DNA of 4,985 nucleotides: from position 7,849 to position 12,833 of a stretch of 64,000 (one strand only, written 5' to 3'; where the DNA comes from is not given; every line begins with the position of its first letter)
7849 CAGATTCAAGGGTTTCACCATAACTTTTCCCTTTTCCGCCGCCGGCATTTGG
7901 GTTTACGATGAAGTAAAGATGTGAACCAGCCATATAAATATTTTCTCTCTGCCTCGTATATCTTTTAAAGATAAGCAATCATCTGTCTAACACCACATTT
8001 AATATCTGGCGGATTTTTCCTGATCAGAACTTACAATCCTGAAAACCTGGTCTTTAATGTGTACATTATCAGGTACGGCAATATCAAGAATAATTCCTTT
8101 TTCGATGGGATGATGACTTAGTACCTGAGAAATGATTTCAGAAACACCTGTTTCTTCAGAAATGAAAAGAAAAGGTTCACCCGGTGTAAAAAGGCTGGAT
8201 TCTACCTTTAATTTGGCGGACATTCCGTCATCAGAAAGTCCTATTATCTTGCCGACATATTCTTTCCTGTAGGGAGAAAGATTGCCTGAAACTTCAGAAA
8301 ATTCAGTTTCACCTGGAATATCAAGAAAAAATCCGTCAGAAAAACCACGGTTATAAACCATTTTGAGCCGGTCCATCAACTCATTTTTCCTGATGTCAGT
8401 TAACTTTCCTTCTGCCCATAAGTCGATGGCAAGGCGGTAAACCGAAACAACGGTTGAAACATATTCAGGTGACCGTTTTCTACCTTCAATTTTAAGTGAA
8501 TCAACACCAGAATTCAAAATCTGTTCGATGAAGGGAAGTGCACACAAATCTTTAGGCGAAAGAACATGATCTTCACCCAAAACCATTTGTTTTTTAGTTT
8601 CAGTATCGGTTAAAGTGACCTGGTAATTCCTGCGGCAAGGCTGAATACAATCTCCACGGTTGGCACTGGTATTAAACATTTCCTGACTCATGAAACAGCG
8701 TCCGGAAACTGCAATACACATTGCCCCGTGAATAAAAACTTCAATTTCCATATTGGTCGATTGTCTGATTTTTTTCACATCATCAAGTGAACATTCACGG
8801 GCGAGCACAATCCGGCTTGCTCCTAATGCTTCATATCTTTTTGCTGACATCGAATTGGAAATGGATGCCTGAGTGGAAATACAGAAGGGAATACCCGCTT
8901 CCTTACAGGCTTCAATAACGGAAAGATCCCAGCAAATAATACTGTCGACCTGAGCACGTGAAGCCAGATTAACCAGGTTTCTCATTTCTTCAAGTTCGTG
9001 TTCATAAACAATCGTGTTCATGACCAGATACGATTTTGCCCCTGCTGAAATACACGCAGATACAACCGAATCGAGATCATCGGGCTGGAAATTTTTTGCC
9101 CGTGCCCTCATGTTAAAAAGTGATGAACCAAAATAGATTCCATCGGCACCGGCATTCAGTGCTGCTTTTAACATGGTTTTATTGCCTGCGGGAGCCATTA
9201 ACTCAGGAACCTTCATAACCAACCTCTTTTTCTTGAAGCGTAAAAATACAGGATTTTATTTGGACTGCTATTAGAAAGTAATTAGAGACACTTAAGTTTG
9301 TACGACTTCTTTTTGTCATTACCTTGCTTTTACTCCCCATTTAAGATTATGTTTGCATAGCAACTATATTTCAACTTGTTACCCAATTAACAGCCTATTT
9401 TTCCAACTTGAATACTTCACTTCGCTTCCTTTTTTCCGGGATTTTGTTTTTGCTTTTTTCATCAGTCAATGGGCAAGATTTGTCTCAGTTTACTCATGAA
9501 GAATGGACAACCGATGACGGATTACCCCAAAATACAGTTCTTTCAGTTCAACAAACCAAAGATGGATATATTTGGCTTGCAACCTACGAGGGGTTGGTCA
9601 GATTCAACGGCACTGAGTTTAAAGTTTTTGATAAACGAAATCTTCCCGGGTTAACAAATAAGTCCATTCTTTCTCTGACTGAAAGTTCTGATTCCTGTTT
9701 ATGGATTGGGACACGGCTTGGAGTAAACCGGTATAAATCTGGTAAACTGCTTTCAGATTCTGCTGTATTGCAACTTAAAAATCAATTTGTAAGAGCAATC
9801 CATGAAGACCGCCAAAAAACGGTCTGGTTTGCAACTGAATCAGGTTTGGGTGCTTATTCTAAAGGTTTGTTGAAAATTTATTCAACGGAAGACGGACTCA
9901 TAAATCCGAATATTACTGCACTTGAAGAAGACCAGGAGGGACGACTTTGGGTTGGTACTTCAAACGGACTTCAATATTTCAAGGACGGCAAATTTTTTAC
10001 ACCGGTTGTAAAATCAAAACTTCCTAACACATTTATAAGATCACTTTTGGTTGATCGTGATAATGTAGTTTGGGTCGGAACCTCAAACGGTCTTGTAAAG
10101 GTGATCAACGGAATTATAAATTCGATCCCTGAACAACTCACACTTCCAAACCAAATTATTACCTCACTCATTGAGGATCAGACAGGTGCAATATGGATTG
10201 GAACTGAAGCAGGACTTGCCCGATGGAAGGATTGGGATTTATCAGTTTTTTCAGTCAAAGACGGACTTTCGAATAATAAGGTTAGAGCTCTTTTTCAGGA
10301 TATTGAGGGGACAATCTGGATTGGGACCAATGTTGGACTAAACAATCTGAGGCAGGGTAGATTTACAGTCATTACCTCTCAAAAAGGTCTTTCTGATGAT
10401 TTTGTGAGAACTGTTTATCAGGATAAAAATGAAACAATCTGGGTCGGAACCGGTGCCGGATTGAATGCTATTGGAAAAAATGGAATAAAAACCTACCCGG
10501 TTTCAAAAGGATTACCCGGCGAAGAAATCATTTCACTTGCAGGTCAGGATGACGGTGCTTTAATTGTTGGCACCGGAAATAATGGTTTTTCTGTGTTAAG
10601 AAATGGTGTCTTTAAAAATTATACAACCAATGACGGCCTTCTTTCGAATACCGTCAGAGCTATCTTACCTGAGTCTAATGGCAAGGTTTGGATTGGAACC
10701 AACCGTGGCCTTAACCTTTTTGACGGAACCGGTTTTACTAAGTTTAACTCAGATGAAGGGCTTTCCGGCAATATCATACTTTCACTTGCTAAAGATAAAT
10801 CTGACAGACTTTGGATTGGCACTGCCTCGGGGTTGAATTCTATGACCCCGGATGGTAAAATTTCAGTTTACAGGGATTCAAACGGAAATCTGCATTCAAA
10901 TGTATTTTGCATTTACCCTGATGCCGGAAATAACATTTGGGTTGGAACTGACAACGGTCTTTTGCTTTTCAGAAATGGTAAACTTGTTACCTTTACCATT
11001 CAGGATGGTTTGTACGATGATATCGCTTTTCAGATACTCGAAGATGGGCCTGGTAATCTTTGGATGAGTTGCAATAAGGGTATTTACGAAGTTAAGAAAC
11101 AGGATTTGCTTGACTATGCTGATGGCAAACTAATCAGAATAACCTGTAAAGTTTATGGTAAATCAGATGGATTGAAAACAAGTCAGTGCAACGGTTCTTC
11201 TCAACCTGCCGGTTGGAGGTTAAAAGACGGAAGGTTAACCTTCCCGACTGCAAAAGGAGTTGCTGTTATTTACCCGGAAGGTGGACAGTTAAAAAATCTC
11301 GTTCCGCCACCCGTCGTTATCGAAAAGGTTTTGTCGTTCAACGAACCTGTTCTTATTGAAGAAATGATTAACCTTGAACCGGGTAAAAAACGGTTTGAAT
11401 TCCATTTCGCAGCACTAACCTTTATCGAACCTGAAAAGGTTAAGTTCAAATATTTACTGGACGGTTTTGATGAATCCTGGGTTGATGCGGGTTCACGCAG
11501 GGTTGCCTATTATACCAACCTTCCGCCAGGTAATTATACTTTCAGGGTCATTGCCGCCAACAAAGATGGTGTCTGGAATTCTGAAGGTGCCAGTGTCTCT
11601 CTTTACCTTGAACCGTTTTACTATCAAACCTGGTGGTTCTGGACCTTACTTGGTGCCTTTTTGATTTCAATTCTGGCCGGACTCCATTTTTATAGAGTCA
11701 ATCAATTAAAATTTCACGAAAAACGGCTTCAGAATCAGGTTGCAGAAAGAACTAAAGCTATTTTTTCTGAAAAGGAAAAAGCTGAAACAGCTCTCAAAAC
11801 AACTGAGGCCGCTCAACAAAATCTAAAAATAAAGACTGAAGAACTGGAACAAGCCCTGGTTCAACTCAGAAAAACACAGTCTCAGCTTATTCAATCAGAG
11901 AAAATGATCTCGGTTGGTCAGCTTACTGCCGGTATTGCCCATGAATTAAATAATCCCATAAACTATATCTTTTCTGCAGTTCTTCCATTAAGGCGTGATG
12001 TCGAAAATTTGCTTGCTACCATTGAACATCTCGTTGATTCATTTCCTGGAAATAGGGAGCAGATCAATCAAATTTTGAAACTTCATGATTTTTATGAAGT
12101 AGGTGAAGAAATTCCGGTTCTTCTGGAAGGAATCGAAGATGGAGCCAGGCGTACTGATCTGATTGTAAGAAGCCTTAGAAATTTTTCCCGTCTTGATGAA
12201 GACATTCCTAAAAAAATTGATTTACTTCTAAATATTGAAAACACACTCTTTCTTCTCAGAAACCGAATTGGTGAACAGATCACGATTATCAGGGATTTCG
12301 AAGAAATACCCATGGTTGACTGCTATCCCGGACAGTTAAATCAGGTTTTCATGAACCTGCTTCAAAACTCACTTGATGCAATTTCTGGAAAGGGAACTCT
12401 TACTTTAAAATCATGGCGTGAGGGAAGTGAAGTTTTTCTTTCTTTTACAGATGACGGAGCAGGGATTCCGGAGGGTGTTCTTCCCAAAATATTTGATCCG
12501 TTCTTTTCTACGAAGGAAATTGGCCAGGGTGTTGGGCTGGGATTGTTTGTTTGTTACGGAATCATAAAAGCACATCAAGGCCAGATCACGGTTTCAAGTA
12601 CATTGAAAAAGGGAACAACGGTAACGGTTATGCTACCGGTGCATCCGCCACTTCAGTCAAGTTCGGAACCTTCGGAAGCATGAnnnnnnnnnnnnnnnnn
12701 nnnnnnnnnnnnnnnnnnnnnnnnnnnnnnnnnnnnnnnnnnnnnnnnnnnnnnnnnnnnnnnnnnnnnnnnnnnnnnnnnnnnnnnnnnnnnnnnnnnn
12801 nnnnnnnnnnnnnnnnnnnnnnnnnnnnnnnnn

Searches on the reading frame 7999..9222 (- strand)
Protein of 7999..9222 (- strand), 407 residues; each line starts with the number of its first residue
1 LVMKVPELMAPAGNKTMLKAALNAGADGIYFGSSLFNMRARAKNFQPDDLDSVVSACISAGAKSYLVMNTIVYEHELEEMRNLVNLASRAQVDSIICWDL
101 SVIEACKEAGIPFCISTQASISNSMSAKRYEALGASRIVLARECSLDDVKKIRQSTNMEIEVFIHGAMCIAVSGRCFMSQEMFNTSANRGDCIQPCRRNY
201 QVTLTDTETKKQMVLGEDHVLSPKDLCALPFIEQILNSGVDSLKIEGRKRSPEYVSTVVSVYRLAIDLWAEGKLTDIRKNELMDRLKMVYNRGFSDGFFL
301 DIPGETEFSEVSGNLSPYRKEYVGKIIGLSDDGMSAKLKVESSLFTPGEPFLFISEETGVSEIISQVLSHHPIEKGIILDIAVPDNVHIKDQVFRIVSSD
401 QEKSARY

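Call 64: search_protein_families(library=pfam, proteins=[window:7999-9222:-], max_evalue=0.00001)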
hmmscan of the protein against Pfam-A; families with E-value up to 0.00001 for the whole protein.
window:7999-9222:- (407 aa): 1 family
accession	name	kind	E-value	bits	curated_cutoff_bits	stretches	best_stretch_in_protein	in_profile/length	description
PF01136.24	Peptidase_U32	-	8e-76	254.8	22.4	1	77-303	1-231/233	Peptidase family U32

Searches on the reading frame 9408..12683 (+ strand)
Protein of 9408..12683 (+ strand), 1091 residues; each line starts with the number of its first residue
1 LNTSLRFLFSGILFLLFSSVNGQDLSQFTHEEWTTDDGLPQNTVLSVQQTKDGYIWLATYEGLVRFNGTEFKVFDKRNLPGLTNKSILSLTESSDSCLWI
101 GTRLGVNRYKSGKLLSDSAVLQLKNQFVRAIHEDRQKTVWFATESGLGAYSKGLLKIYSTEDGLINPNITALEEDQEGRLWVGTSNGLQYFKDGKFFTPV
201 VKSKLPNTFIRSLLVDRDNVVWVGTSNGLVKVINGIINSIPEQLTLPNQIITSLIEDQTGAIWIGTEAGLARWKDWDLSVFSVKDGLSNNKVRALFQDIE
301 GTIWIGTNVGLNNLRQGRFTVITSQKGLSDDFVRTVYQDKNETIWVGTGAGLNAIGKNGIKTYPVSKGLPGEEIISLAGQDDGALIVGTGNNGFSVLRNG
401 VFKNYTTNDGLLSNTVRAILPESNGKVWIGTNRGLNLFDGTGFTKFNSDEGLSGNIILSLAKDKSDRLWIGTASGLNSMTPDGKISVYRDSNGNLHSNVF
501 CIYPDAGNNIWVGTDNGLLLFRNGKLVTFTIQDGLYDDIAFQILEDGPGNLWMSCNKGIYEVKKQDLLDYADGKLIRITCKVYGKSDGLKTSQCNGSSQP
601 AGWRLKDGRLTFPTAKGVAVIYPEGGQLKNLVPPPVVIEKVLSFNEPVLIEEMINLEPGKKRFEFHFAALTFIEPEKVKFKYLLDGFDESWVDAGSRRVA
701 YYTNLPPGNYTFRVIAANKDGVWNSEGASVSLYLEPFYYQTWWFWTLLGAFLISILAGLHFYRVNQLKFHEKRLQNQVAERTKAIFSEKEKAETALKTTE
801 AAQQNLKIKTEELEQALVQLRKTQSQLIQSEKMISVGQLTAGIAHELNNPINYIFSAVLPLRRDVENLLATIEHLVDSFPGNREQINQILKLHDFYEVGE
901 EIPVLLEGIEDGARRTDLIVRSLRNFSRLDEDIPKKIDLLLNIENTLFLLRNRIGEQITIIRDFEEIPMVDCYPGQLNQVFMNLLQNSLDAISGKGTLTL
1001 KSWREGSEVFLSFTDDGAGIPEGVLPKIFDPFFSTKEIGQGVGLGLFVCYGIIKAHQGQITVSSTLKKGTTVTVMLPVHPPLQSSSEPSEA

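Call 64: search_protein_families(library=pfam, proteins=[window:9408-12683:+], max_evalue=0.00001)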
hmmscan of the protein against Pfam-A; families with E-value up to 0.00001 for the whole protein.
window:9408-12683:+ (1091 aa): 4 families
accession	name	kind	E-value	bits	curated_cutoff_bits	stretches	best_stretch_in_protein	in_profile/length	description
PF07494.17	Reg_prop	-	1.8e-64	205.7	20.4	0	163-186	1-24/24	Two component regulator propeller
PF02518.31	HATPase_c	-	4.6e-24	85.4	26.4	1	976-1078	5-109/111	Histidine kinase-, DNA gyrase B-, and HSP90-like ATPase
PF07495.19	Y_Y_Y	-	7.8e-18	64.6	26.6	1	673-732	3-62/65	Y_Y_Y domain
PF23748.1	Beta-prop_LRRK2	-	4.9e-08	32.8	26.9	0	207-233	273-299/359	LRRK2 beta propeller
